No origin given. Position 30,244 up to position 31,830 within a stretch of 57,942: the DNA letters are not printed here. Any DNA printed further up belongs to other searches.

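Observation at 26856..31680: Rhodanese - ThrB - MoaD-like carrier - MoeZ - ThrC-like cluster: candidate protein-thiocarboxylate route from O-phosphohomoserine to homocysteine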

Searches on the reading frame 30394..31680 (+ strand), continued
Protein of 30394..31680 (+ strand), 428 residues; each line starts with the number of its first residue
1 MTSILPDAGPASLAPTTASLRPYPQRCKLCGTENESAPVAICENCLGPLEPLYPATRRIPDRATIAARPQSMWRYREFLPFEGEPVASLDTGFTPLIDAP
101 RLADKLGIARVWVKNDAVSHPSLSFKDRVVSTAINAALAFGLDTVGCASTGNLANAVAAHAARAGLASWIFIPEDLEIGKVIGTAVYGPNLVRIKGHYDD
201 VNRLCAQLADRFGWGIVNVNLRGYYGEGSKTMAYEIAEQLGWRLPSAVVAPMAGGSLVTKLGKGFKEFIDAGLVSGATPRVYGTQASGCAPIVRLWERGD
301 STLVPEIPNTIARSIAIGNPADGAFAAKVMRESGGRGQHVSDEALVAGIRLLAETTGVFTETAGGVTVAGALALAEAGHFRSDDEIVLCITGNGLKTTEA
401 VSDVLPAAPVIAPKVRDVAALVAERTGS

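Call 29: search_protein_representatives(protein=window:30394-31680:+)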
Query: 428 residues. Proteins with E-value up to 0.001 (for the whole library): 11236; up to 1e-10: 5889; up to 1e-30: 1543. The best 150 are listed.
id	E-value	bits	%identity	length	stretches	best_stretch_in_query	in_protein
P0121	4.8e-183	625.3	70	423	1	19-422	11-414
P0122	6.4e-129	447.0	54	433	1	19-416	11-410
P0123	6.2e-126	437.2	77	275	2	64-267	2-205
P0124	5.5e-120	417.6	51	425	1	26-415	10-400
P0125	1.4e-110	386.6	46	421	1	26-424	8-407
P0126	4.0e-108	378.5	47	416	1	27-408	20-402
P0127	8.9e-108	377.4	75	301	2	65-277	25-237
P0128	1.5e-103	363.4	76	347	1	13-224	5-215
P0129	5.9e-100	351.6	48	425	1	23-417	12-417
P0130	2.0e-99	349.9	46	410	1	18-404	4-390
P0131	2.2e-99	349.7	59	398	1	72-348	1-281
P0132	2.5e-98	346.2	57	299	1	23-317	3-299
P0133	2.7e-98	346.1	45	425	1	30-402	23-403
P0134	1.6e-97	343.5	78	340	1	87-282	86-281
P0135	9.0e-97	341.1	54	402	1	26-294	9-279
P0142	3.9e-90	319.2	45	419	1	41-402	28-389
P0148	2.5e-86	306.7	46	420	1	26-414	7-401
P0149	3.3e-86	306.3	40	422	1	27-415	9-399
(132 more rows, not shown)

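Call 30: list_cluster_members(proteins=[P0122, P0124, P0125, P0126, P0129, P0130, P0133, P0142, P0148, P0149])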
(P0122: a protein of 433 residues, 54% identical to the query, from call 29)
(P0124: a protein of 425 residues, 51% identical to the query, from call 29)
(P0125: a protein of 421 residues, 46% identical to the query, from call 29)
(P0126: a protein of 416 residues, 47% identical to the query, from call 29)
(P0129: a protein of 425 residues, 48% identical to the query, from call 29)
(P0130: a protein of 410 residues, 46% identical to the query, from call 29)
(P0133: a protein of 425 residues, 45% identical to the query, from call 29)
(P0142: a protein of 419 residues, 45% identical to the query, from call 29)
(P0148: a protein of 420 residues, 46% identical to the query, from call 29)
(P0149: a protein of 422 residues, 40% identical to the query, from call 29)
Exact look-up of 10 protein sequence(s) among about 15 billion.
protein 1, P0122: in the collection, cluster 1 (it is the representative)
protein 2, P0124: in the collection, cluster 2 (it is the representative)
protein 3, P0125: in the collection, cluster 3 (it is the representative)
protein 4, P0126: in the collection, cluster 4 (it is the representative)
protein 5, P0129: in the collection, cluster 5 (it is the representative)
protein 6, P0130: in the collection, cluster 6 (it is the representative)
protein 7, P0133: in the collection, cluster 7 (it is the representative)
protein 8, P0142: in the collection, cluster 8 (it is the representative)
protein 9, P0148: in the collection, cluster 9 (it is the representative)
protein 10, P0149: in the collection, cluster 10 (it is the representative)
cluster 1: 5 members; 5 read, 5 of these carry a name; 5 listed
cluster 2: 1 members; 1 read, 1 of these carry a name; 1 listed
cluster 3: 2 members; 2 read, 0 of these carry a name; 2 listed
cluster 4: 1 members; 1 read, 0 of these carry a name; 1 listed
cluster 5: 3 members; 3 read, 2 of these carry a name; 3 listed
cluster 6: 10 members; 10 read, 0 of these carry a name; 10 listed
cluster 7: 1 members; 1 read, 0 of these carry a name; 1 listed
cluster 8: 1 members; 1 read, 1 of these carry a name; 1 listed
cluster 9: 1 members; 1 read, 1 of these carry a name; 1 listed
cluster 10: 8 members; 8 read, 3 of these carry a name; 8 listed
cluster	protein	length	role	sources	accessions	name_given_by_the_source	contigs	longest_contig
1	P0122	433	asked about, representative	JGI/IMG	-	threonine synthase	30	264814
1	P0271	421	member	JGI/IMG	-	threonine synthase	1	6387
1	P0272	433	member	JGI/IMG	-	threonine synthase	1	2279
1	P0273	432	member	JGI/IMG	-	threonine synthase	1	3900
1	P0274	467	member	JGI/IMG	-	threonine synthase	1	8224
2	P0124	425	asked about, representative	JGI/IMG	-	threonine synthase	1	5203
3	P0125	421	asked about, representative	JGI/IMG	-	-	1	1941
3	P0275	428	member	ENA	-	-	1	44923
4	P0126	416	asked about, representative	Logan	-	-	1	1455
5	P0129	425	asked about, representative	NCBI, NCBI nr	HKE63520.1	MAG TPA: threonine synthase [Micromonosporaceae bacterium] | threonine synthase [Micromonosporaceae bacterium]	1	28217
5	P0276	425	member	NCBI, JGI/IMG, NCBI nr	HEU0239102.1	MAG TPA: threonine synthase [Micromonosporaceae bacterium] | threonine synthase | threonine synthase [Micromonosporaceae bacterium]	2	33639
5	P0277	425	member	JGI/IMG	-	-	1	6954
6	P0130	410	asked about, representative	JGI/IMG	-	-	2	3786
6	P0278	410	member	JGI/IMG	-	-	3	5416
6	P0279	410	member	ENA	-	-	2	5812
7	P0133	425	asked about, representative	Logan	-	-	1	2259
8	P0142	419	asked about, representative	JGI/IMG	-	threonine synthase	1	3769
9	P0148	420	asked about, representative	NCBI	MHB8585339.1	MAG: threonine synthase [Thermoplasmatota archaeon]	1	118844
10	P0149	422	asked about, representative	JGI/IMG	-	threonine synthase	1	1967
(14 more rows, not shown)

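Call 33: find_related_loci(query=A2, collection=genome_contigs, flank=8000)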
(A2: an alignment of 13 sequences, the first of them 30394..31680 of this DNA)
Query A2 (428 aa) in genome_contigs; peptide patterns used: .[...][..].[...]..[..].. (x = any residue, [..] = any of these).
600 stretches matched a pattern (row limit reached: there are more); 600 encode a relative of the query (tblastn E <= 1e-3); the best 80 are kept; 80 distinct loci.
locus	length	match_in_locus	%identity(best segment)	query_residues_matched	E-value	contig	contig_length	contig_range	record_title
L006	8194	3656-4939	93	1-428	0e+0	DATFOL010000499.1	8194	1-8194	MAG TPA_asm: Gemmatimonadaceae bacterium isolate SMAG_U9276 k141_1260893, whole genome shotgun sequence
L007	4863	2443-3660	74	17-422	0e+0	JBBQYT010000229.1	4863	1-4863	MAG: Longimicrobiales bacterium isolate Co_metawrap_2177 Cmw_2177_k141_20383125_length_4863_cov_6.6402, whole genome sho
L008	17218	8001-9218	72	19-424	0e+0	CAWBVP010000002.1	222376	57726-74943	MAG: uncultured Gemmatimonadales bacterium isolate MFD07737.bin.2.36 genome assembly, contig: contig_10855, whole genome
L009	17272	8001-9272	71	1-421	0e+0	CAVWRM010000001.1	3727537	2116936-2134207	MAG: uncultured Gemmatimonadales bacterium isolate MFD04944.bin.1.90 genome assembly, contig: contig_25021, whole genome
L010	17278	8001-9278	70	2-422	0e+0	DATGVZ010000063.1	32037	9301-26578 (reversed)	MAG TPA_asm: Gemmatimonadales bacterium isolate SMAG_U10569 k141_1513767, whole genome shotgun sequence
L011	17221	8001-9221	69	16-422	1e-180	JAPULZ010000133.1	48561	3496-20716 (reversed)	MAG: Gemmatimonadetes bacterium isolate KW1-S21_32 KW1-S21_32_cg133, whole genome shotgun sequence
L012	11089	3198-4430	69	11-422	3e-175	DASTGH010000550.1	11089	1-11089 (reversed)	MAG TPA_asm: Anaeromyxobacteraceae bacterium isolate SMAG_U25 k141_76294, whole genome shotgun sequence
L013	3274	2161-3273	71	1-369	1e-165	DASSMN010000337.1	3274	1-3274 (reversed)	MAG TPA_asm: Gemmatimonadales bacterium isolate SMAG_U1199 k141_824238, whole genome shotgun sequence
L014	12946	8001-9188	56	26-417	6e-142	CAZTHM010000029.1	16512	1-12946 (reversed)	MAG TPA_asm: uncultured Acidobacteriota bacterium isolate SRP119689_co1_326 genome assembly, contig: NODE_4897_length_16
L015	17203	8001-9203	55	26-422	2e-140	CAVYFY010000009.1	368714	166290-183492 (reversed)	MAG: uncultured Planctomycetota bacterium isolate MFD04463.bin.2.12 genome assembly, contig: contig_22112, whole genome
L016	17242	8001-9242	52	17-428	2e-138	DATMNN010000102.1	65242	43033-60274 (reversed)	MAG TPA_asm: Terriglobales bacterium isolate SMAG_U12851 k141_3420415, whole genome shotgun sequence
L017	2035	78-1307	55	23-428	2e-148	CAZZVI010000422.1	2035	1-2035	MAG: uncultured Terriglobus sp. isolate Brown_T.bin.5 genome assembly, contig: NODE_25696_length_2035_cov_6.033333, whol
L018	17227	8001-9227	54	23-428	4e-138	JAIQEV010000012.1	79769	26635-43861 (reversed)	MAG: Terriglobia bacterium isolate SRVP_26 SR-VP_26_10_2019_2_100cm_scaffold_168, whole genome shotgun sequence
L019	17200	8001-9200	53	26-425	8e-138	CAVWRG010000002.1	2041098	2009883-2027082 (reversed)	MAG: uncultured Acidobacteriota bacterium isolate MFD04967.bin.1.58 genome assembly, contig: contig_5106, whole genome s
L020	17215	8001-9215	55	23-425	6e-138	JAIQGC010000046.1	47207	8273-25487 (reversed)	MAG: Terriglobia bacterium isolate SRVP_33 SRVP18_hole-7m-from-trench_1_80cm_scaffold_701, whole genome shotgun sequence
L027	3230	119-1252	52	26-401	2e-142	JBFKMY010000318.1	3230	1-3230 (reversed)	MAG: Thermodesulfovibrionia bacterium isolate Mix_sand22.2022.08.D.6 k141_225125_length_3230_cov_10.0000, whole genome s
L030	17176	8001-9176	51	26-415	4e-136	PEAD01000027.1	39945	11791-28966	MAG: Nitrospirae bacterium MYbin3 scaffold155, whole genome shotgun sequence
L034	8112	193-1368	50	26-415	3e-135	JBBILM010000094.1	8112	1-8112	MAG: Nitrospirota bacterium isolate EPF170215_bin_209 NODE_7320_length_8112_cov_9.708576, whole genome shotgun sequence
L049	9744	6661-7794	51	26-401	3e-133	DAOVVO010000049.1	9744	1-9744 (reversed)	MAG TPA_asm: Nitrospirota bacterium isolate CSMAG_1707 CSMAG_1707_k141_6052576_length_9744_cov_12.9138, whole genome sho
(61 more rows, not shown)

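Call 47: find_homologous_proteins(query=P0129, max_evalue=1e-30)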
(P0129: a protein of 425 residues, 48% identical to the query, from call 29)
Query P0129 (425 aa): 8000 proteins with E <= 1e-30 among 8000 candidates; the best 120 are listed.
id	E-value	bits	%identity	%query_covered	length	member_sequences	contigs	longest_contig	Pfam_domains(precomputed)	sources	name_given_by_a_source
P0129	1.7e-276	934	100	100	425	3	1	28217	PF00291.32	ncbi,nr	ncbi:MAG TPA: threonine synthase [Micromonosporaceae bacterium]|nr:threonine synthase [Micromonospor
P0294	1.3e-247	839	89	100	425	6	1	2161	PF00291.32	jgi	jgi:threonine synthase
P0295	2.5e-246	835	87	100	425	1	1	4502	PF00291.32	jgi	-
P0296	2.6e-246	835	87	100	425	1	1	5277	PF00291.32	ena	-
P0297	4.2e-245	831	88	100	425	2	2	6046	PF00291.32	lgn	-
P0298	1.5e-244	829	87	100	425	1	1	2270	PF00291.32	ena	-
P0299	6.4e-244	827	87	100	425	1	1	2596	PF00291.32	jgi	-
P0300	3.8e-240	815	86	100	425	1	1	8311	PF00291.32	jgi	jgi:threonine synthase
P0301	3.8e-238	808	85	100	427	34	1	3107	PF00291.32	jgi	jgi:threonine synthase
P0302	5.6e-237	804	85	100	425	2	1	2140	PF00291.32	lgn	-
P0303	1.9e-232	789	84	100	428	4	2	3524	PF00291.32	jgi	jgi:threonine synthase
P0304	5.5e-228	775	81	100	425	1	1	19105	PF00291.32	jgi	jgi:threonine synthase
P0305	1.0e-226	771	81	100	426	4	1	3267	PF00291.32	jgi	jgi:threonine synthase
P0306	4.9e-226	768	82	96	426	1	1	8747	PF00291.32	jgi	jgi:threonine synthase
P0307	2.4e-225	766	81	100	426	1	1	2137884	PF00291.32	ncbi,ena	-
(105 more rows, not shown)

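Call 48: search_dna_similar(query=P0129, collection=plasmids, mode=protein, max_evalue=1e-40, max_rows=25)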
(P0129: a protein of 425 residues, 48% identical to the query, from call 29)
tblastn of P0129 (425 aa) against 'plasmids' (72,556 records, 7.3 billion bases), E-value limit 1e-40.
Records with a match: 16; places in all: 16; records where one place covers at least 80% of the query: 16.
Best place of each record, by identity: <60% 16.
By first word of the organism name: Natrinema 5; Haloarcula 3; Haloterrigena 2; Haladaptatus 2; Nonomuraea 1; Salinigranum 1; Halostella 1; Natronococcus 1.
By predicted mobility (MOB-suite, as given by PLSDB): non-mobilizable 16.
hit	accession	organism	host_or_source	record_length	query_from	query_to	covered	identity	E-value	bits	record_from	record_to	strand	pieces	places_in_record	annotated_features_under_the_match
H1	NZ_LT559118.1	Nonomuraea gerenzanensis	-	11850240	8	419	97%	57.4%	6e-138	442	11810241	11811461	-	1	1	none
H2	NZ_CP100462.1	Salinigranum marinum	cell culture,Saline soil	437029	17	420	95%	35.4%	7e-50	189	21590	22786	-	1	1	thrC: threonine synthase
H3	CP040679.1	Halostella pelagica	pure culture,isolated from salted brown ...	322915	5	415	97%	33.2%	3e-44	172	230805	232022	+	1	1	record has no annotation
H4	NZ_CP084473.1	Natrinema sp. DC36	cell culture,sediment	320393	5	415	97%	33.2%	1e-43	170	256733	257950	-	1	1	thrC: threonine synthase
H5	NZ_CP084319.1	Haloterrigena alkaliphila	Salt lake,Salt lake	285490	17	415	94%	34.2%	3e-45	175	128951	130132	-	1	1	thrC: threonine synthase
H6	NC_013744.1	Haloterrigena turkmenica DSM 5511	-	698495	17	415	94%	33.9%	6e-44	171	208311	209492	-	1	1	thrC: threonine synthase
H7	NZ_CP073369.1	Haloarcula sinaiiensis ATCC 33800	cell culture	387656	17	396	89%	35.6%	1e-44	173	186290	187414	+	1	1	thrC: threonine synthase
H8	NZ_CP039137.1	Haloarcula marismortui ATCC 43049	Cell culture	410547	17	396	89%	35.6%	1e-44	173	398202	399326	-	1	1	thrC: threonine synthase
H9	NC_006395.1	Haloarcula marismortui ATCC 43049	-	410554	17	396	89%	35.6%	1e-44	173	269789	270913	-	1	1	thrC: threonine synthase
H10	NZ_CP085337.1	Haladaptatus halobius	cell culture,saline soil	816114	9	420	97%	32.6%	2e-44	173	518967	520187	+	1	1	thrC: threonine synthase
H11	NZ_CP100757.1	Natrinema gelatinilyticum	marine sediment,sediment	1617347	5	396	92%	34.0%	8e-43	168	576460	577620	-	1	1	record has no annotation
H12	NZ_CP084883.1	Natrinema zhouii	pure culture,Salt mine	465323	19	398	89%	34.7%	2e-41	164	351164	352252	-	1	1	thrC: threonine synthase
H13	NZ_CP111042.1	Haladaptatus caseinilyticus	cell culture,sediment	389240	19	415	93%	33.1%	1e-41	164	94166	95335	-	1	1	thrC: threonine synthase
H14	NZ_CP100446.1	Natrinema caseinilyticum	marine sediment,sediment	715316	17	400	90%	34.2%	2e-41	164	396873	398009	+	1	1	thrC: threonine synthase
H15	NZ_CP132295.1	Natronococcus sp. AD-5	cell culture,sediment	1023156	17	420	95%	32.0%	3e-44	172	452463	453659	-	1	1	record has no annotation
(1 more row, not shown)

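Call 49: get_annotated_region(hit=H1, flank=6000)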
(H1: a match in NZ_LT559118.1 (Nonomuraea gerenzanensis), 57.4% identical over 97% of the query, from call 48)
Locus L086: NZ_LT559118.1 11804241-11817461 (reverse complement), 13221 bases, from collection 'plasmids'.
description: Nonomuraea gerenzanensis isolate nono1 plasmid I, complete sequence
organism: Nonomuraea gerenzanensis (NCBI taxid 93944)
taxonomy: Bacteria; Actinomycetota; Actinomycetes; Streptosporangiales; Streptosporangiaceae; Nonomuraea; Nonomuraea gerenzanensis
host: -; source: -; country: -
typing (MOB-suite, as given by PLSDB): non-mobilizable
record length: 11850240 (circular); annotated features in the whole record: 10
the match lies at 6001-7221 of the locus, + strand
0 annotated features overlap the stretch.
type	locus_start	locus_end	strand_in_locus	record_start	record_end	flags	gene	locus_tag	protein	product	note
